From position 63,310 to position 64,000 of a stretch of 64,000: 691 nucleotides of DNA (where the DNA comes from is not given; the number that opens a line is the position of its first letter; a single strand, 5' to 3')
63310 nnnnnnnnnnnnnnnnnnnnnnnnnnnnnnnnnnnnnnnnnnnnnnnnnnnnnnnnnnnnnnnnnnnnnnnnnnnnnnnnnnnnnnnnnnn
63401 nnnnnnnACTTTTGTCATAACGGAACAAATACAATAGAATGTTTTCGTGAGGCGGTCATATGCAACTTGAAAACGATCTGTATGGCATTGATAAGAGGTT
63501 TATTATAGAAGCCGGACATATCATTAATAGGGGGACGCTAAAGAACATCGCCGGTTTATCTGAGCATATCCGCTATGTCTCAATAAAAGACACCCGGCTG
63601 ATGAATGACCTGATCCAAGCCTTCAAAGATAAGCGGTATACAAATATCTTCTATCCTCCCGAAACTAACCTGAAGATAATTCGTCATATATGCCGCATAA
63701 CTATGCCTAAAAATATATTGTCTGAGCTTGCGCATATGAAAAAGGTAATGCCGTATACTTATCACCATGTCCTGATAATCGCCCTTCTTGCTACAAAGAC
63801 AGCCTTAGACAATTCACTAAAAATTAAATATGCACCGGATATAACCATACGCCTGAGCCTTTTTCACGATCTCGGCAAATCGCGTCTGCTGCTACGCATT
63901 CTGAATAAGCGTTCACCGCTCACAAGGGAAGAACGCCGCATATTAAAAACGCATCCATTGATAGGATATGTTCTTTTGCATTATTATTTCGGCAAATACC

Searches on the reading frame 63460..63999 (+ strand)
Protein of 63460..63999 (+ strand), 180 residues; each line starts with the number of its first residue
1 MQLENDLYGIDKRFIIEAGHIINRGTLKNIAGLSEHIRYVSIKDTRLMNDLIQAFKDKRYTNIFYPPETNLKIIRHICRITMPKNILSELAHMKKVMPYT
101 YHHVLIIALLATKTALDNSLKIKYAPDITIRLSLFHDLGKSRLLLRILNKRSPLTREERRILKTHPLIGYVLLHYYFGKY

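Call 11: search_protein_families(library=pfam, proteins=[window:63460-63999:+], max_evalue=0.001)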
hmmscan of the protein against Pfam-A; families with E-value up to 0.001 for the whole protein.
window:63460-63999:+ (180 aa): 1 family
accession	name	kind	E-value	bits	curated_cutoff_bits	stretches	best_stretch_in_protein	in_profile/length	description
PF01966.28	HD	-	0.00079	20.1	22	0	100-178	1-71/116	HD domain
